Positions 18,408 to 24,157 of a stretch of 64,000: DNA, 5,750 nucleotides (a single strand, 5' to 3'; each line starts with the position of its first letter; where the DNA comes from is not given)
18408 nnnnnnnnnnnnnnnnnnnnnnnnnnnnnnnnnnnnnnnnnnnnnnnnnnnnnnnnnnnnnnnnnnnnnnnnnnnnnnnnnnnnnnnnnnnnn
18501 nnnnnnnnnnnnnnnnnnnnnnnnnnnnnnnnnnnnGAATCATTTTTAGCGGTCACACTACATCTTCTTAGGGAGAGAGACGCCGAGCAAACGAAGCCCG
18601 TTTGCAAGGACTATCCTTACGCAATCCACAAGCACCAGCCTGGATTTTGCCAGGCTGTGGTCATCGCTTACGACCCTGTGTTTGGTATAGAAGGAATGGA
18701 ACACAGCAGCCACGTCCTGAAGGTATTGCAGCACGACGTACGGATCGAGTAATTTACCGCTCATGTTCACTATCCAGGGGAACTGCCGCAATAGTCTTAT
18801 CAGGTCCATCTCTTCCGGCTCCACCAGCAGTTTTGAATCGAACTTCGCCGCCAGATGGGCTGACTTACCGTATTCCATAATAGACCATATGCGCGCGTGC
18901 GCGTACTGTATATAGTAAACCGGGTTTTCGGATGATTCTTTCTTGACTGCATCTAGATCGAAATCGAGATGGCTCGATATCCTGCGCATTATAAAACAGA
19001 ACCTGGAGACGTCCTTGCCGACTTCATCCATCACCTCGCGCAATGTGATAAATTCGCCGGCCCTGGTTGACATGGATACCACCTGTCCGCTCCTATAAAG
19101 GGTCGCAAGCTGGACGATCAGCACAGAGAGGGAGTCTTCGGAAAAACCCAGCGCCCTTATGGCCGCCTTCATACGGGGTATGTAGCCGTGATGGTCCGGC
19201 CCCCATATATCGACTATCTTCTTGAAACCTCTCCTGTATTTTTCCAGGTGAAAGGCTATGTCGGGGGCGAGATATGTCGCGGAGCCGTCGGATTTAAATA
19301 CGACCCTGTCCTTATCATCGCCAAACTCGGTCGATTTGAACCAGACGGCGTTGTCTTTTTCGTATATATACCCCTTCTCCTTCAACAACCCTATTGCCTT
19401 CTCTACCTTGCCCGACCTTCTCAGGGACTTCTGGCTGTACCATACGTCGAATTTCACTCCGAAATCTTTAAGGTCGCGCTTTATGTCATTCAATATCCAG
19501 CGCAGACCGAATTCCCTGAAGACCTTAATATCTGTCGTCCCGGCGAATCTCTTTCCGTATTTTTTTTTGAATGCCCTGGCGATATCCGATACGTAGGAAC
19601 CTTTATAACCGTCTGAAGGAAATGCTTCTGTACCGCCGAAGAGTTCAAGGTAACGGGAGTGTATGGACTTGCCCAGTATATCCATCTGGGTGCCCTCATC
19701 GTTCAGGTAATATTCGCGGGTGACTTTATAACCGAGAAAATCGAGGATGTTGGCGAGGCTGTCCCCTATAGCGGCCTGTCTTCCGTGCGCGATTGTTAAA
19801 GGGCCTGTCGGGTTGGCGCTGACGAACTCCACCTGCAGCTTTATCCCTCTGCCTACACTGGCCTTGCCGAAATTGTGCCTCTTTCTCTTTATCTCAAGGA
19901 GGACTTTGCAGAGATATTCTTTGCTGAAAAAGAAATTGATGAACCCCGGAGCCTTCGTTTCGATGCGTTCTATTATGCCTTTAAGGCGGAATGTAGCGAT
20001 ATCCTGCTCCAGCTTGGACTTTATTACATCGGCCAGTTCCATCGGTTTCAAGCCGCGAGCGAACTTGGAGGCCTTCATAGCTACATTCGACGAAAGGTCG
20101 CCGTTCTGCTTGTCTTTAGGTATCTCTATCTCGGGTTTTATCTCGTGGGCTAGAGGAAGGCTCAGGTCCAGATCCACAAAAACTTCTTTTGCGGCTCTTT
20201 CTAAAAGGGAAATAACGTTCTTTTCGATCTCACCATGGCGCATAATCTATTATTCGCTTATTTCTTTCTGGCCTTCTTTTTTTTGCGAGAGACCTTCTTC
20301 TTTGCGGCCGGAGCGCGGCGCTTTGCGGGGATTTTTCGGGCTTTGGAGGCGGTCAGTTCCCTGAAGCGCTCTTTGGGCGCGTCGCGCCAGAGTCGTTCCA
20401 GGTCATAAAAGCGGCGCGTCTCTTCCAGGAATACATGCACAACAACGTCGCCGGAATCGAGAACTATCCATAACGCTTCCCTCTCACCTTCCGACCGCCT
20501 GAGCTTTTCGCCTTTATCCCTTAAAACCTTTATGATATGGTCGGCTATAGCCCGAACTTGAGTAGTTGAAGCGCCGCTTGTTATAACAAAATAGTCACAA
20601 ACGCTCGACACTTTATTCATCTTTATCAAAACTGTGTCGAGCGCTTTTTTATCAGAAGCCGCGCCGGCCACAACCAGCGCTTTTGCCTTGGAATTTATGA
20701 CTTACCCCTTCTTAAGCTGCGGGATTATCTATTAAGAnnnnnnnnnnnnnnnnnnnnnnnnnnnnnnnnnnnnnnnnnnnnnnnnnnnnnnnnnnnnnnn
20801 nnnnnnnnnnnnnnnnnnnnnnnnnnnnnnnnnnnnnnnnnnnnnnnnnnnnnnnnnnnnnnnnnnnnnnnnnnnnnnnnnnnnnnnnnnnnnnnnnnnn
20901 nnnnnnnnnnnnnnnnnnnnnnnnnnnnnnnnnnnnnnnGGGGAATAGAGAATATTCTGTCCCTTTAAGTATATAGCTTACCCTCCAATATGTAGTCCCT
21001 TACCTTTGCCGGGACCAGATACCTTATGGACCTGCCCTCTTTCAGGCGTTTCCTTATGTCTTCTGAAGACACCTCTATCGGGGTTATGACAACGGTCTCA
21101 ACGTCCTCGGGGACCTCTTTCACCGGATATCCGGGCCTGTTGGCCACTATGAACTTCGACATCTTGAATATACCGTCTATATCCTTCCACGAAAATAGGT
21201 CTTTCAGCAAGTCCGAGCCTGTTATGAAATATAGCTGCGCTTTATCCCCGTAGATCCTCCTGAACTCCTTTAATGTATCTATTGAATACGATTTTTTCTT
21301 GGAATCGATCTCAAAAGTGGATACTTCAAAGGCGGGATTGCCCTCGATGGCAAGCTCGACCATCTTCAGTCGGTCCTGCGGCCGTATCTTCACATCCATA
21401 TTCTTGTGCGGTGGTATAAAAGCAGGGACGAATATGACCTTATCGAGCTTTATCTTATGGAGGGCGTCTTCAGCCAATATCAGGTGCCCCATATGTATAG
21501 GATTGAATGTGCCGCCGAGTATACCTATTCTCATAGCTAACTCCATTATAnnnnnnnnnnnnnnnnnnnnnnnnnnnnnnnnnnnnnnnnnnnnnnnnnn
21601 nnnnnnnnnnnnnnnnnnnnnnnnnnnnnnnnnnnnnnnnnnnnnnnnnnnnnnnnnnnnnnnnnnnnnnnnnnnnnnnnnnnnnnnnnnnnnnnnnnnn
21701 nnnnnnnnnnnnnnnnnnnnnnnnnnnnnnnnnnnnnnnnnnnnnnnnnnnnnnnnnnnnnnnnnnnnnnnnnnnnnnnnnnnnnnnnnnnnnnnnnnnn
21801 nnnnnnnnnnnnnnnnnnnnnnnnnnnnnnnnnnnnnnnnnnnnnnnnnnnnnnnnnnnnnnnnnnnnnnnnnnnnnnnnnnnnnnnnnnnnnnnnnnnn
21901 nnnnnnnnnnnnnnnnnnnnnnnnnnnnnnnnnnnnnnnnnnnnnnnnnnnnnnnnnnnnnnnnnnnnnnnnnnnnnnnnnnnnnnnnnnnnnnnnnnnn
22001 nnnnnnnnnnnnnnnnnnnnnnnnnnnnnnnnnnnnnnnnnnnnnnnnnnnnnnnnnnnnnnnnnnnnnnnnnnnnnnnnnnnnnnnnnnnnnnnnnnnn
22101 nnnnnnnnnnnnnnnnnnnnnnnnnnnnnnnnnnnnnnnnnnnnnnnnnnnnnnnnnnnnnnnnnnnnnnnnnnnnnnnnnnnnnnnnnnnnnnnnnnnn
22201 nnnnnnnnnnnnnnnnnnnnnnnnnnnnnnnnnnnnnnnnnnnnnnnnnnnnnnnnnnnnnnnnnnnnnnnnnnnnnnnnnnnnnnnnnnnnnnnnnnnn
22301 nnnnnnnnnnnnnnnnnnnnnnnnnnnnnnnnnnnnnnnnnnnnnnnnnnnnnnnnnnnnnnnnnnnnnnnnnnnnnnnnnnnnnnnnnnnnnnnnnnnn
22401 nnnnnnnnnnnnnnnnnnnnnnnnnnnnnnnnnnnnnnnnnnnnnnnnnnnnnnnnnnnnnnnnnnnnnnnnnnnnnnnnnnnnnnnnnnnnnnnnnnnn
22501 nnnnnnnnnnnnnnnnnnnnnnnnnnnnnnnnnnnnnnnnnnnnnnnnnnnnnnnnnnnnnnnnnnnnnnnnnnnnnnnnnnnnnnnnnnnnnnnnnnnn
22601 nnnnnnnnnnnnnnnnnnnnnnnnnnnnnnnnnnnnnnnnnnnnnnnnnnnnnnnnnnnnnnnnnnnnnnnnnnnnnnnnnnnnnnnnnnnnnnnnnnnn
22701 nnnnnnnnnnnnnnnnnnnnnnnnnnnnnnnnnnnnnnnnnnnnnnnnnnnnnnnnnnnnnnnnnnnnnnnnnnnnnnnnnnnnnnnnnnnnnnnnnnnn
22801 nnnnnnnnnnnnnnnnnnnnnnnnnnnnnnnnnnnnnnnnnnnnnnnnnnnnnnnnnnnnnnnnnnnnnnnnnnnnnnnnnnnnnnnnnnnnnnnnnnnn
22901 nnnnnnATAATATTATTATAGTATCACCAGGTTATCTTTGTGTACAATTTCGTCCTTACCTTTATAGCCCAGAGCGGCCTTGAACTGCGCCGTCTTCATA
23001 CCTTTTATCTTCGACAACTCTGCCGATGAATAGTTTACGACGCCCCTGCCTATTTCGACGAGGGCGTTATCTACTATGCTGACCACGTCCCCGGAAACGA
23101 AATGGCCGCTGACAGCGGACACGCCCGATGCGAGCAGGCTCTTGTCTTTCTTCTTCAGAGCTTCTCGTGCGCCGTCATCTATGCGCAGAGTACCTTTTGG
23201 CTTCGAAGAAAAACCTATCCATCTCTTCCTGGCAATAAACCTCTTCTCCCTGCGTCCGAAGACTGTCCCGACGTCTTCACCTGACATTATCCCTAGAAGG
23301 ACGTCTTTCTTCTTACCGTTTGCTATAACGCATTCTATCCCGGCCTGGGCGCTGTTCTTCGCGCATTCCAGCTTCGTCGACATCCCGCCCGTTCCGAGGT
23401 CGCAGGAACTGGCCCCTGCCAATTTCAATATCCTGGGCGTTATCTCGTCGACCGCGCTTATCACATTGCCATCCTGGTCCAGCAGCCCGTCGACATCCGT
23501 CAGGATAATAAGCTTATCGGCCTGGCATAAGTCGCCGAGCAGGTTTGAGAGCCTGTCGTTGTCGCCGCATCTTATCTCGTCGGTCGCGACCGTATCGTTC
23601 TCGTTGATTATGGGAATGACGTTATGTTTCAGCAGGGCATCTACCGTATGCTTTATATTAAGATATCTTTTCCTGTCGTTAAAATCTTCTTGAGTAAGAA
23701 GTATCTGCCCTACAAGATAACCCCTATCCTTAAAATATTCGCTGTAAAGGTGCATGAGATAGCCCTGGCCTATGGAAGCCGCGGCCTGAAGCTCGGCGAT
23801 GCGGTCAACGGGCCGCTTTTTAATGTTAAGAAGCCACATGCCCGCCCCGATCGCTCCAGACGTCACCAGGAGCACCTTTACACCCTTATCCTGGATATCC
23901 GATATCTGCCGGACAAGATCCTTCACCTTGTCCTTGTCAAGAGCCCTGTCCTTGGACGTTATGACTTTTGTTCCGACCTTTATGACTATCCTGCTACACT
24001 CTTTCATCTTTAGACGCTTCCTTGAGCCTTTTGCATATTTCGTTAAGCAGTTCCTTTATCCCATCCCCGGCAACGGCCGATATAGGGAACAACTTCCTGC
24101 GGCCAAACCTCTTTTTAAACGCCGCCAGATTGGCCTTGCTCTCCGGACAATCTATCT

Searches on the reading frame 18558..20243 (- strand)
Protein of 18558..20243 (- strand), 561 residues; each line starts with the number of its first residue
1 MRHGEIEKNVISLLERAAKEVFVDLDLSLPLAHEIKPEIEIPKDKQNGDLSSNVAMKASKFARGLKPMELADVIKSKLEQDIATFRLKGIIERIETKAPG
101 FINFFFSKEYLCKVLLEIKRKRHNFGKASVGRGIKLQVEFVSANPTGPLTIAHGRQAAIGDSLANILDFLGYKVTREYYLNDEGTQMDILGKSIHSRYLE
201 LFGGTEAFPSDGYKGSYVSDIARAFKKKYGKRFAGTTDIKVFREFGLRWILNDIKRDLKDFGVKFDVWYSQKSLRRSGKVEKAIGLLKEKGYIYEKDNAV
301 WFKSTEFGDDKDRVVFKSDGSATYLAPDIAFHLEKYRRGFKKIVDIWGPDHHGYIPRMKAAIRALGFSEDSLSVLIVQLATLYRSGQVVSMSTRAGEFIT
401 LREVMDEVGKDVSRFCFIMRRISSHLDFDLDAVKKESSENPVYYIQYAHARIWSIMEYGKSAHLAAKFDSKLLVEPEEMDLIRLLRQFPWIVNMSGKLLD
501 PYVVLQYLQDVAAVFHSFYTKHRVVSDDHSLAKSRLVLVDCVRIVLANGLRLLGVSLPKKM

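Call 66: search_protein_families(library=pfam, proteins=[window:18558-20243:-], max_evalue=0.0001)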
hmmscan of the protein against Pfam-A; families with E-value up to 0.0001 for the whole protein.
window:18558-20243:- (561 aa): 4 families
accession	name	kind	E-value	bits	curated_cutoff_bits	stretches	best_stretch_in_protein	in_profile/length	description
PF05746.21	DALR_1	-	3.4e-30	105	22.3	1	445-561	1-117/117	DALR anticodon binding domain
PF00750.26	tRNA-synt_1d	-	8.3e-22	78.1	23.3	1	134-408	20-298/349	tRNA synthetases class I (R), catalytic domain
PF03485.21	Arg_tRNA_synt_N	-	1.5e-14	54.8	21.5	1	13-106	6-85/85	Arginyl tRNA synthetase N terminal domain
PF09334.17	tRNA-synt_1g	-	4e-05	23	20.1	0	252-304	72-124/391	tRNA synthetases class I (M)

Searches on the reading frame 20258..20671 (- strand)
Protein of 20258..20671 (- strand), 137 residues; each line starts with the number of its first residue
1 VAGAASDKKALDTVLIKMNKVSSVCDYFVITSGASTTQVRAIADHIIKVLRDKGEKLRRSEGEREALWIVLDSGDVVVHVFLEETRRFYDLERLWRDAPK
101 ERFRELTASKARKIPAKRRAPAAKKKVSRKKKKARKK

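Call 68: search_protein_families(library=pfam, proteins=[window:20258-20671:-], max_evalue=0.0001)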
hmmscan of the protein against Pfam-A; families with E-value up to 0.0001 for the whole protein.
window:20258-20671:- (137 aa): 1 family
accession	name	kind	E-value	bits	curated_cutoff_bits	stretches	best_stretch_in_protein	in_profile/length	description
PF02410.21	RsfS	-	4.4e-32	110.6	21.6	1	2-95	4-98/98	Ribosomal silencing factor during starvation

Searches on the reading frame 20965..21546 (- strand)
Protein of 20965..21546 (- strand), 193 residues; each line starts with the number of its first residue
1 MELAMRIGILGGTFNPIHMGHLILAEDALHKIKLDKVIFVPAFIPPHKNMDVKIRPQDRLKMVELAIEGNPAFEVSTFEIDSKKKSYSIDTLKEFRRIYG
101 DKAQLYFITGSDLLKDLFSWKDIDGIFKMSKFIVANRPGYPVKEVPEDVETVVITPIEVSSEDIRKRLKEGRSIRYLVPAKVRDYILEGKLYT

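Call 66: search_protein_families(library=pfam, proteins=[window:20965-21546:-], max_evalue=0.0001)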
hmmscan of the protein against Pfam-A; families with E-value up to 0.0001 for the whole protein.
window:20965-21546:- (193 aa): 1 family
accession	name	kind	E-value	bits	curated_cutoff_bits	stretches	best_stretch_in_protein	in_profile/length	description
PF01467.32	CTP_transf_like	-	1.2e-24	87.5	21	1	9-167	1-133/133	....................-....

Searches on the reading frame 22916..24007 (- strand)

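Call 66: search_protein_families(library=pfam, proteins=[window:22916-24007:-], max_evalue=0.0001)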
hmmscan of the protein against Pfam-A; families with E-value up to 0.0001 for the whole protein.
window:22916-24007:- (363 aa): 2 families
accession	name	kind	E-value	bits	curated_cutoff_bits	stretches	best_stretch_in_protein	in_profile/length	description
PF00696.33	AA_kinase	-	2.8e-46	158.6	24.9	1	6-230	2-234/234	Amino acid kinase family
PF01472.26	PUA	-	3.1e-16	59.5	24.8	1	272-344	1-72/74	PUA domain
